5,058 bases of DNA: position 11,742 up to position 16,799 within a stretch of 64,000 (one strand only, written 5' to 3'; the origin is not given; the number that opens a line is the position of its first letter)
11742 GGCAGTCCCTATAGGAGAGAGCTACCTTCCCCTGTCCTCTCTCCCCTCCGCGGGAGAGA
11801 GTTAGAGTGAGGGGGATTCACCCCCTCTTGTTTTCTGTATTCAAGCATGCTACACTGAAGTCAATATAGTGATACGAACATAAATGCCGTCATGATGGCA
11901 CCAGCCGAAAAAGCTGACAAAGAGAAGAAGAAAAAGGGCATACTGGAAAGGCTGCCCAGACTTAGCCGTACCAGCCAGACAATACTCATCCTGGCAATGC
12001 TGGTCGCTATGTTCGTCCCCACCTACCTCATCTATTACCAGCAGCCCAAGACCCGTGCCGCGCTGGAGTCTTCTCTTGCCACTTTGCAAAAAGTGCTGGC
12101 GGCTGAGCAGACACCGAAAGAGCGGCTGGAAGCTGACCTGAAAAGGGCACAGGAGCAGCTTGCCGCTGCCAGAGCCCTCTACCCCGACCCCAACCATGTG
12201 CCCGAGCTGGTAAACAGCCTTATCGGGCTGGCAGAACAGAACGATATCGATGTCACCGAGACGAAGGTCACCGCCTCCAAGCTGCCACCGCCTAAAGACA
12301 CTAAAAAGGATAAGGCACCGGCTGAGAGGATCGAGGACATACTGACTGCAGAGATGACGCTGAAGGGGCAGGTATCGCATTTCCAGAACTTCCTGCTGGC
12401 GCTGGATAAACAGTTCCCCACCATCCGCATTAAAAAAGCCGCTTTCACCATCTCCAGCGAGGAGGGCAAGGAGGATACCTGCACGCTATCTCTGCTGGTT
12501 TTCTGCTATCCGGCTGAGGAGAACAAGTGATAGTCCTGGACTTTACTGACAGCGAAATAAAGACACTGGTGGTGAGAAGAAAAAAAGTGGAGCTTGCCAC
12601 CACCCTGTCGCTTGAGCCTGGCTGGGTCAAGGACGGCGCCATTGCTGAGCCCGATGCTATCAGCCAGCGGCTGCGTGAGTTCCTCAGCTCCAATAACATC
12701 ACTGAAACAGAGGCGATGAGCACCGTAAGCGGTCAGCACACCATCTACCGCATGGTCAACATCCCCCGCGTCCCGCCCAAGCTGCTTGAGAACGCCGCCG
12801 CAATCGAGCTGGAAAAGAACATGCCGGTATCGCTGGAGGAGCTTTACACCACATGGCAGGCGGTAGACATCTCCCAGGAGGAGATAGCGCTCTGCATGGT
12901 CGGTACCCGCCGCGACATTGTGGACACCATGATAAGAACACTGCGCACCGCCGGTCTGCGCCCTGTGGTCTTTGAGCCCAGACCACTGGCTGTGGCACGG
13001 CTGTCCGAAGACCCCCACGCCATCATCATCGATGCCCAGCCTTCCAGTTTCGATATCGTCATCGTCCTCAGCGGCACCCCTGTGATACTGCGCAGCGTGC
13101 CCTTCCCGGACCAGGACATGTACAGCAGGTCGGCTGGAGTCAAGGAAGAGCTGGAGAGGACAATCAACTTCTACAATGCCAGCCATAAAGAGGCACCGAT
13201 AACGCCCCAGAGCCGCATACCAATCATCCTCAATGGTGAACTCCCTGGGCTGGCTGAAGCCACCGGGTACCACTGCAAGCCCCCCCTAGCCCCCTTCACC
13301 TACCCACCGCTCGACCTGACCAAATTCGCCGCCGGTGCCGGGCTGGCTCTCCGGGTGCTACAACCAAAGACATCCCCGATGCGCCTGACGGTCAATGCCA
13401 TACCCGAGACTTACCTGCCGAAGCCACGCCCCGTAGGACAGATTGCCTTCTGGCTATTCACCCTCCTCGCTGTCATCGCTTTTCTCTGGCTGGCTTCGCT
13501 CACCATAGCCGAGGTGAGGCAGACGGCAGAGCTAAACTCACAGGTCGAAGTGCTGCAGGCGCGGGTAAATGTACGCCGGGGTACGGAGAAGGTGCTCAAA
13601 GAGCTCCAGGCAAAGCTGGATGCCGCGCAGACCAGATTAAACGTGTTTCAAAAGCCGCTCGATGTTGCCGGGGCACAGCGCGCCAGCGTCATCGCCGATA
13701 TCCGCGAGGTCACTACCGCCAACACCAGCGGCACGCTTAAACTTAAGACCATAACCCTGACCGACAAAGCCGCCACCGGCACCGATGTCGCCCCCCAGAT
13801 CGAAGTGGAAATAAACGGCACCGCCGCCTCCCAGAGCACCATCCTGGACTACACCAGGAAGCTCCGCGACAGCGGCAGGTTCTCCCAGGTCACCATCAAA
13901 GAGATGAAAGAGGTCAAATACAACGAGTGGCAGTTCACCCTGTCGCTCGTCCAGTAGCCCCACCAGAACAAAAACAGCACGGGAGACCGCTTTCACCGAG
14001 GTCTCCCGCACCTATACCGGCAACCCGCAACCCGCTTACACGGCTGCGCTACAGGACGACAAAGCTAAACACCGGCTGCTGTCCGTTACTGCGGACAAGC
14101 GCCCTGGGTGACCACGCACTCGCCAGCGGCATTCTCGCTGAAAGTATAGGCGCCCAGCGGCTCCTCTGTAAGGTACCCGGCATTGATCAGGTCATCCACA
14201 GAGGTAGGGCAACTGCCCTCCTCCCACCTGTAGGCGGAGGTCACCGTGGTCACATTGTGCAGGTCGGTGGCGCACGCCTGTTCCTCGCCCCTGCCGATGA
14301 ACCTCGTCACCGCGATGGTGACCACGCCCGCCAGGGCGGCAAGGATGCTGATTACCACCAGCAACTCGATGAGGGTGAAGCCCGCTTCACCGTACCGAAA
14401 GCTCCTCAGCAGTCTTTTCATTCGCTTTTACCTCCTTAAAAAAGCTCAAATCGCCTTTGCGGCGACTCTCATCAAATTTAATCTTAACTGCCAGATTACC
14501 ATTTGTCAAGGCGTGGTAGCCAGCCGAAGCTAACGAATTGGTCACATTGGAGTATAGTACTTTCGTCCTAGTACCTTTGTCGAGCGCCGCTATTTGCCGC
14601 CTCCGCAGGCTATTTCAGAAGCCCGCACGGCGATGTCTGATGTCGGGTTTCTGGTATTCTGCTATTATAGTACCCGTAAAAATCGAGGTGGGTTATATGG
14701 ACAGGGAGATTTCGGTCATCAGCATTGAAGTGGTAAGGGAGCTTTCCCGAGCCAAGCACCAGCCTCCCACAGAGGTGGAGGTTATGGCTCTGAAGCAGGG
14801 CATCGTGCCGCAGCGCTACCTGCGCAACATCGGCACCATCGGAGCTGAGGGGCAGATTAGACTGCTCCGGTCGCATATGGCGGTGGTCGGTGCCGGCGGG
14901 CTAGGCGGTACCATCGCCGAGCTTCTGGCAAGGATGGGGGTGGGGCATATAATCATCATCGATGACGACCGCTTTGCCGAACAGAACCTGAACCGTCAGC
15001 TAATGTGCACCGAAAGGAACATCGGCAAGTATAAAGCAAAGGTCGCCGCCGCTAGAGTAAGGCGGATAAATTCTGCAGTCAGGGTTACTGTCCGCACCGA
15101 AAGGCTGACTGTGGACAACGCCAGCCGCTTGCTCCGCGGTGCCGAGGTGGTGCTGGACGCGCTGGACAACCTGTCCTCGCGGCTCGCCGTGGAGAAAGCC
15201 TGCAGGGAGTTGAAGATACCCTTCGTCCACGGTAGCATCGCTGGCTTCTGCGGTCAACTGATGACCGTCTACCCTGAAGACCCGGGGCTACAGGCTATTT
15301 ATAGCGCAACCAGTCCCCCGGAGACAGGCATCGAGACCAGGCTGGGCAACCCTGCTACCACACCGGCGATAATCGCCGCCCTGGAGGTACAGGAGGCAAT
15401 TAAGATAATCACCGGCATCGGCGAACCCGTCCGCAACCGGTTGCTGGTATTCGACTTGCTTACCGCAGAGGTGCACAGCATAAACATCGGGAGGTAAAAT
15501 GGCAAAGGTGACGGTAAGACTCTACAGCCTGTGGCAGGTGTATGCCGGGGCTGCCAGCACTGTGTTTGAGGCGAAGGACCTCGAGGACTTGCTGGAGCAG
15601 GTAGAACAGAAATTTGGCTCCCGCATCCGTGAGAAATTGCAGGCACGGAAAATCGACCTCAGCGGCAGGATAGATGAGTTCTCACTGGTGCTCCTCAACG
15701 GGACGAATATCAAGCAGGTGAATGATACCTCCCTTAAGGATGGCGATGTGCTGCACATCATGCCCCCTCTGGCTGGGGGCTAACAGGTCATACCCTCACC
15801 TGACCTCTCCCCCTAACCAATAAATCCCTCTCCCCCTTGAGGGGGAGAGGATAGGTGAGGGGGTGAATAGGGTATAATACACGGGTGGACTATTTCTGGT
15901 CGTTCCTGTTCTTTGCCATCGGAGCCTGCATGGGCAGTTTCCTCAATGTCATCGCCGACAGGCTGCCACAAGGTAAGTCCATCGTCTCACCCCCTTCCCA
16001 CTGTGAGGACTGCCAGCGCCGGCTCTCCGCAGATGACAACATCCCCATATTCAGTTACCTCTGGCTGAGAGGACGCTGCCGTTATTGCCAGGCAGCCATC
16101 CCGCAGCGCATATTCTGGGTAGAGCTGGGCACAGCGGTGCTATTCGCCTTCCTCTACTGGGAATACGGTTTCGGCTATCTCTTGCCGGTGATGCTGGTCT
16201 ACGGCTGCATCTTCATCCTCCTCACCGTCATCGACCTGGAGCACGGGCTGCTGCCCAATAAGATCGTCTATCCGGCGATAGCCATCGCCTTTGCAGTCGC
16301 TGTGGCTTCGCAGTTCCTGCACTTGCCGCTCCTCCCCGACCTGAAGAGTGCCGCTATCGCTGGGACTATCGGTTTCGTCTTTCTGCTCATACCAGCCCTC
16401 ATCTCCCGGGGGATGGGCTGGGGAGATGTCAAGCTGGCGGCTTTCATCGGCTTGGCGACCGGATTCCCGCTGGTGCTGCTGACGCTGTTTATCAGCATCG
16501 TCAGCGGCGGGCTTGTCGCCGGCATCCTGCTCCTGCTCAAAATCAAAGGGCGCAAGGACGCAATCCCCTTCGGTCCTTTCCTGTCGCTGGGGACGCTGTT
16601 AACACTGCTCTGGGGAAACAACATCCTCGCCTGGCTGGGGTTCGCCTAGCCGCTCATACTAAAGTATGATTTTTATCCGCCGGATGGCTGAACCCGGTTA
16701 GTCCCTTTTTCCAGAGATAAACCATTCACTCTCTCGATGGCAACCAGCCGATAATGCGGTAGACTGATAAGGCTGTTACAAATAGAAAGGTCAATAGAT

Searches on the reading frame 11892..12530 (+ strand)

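Call 15: search_protein_families(library=pfam, proteins=[window:11892-12530:+], max_evalue=0.01)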
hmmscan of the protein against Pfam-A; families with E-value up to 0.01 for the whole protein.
window:11892-12530:+ (212 aa): 1 family
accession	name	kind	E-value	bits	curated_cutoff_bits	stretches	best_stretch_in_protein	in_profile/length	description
PF20511.4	PMI_typeI_cat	-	0.0031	18.1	22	1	54-109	75-130/143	Phosphomannose isomerase type I, catalytic domain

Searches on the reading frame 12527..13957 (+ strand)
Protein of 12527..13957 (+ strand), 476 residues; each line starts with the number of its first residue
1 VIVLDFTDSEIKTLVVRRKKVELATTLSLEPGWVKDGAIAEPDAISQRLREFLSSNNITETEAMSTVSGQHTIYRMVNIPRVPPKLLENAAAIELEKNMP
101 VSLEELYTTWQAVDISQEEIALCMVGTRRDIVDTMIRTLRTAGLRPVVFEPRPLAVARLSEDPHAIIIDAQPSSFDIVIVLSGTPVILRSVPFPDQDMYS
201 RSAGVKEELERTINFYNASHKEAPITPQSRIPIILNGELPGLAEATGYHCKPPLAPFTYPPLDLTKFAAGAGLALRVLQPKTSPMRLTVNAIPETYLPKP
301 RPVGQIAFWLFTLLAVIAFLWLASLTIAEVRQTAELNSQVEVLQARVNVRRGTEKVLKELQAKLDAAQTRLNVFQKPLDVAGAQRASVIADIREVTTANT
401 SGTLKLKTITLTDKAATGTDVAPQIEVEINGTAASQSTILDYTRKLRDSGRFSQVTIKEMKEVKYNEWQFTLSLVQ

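Call 15: search_protein_families(library=pfam, proteins=[window:12527-13957:+], max_evalue=0.01)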
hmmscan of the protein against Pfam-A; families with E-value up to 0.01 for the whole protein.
window:12527-13957:+ (476 aa): 2 families
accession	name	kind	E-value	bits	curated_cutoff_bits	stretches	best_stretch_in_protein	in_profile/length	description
PF11104.14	PilM_2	-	8e-12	45.2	27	1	4-159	2-165/340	Type IV pilus assembly protein PilM;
PF05137.18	PilN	-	7.6e-06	26.3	22.8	1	414-474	24-76/78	Fimbrial assembly protein (PilN)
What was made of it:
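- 12527..13957 (+): PilM-PilN fusion. call 15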

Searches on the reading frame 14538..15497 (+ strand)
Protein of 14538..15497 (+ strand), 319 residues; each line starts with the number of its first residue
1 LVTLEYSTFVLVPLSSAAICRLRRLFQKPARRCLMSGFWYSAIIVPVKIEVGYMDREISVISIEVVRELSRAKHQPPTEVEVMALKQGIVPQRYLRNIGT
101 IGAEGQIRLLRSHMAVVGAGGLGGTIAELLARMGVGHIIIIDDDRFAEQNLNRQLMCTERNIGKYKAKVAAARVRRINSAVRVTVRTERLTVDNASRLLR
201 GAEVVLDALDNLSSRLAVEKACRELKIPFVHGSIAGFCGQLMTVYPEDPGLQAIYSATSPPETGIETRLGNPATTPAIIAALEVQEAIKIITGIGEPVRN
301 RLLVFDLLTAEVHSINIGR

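Call 15: search_protein_families(library=pfam, proteins=[window:14538-15497:+], max_evalue=0.01)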
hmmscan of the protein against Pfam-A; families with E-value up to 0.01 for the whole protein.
window:14538-15497:+ (319 aa): 5 families
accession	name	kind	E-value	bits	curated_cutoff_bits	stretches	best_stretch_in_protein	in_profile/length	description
PF00899.27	ThiF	-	4.7e-62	209.7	28.1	1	94-317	1-229/238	ThiF family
PF03435.24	Sacchrp_dh_NADP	-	1.1e-06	29.4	25.1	1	116-234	3-100/129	Saccharopine dehydrogenase NADP binding domain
PF17836.7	PglD_N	-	0.00099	20.1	23.4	1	115-150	3-39/78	PglD N-terminal domain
PF02737.24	3HCDH_N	-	0.0025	18.2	22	1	114-188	2-74/180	3-hydroxyacyl-CoA dehydrogenase, NAD binding domain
PF13241.12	NAD_binding_7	-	0.0073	17.3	22.1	0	109-229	5-89/104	Putative NAD(P)-binding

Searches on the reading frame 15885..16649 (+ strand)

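Call 15: search_protein_families(library=pfam, proteins=[window:15885-16649:+], max_evalue=0.01)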
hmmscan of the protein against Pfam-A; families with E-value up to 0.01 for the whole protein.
window:15885-16649:+ (254 aa): 2 families
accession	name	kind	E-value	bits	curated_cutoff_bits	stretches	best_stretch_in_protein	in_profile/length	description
PF06750.18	A24_N_bact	-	1.9e-33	114.8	23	1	12-94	2-84/84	Bacterial Peptidase A24 N-terminal domain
PF01478.23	Peptidase_A24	-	9e-17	61.9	26.5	1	105-212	2-103/104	Type IV leader peptidase family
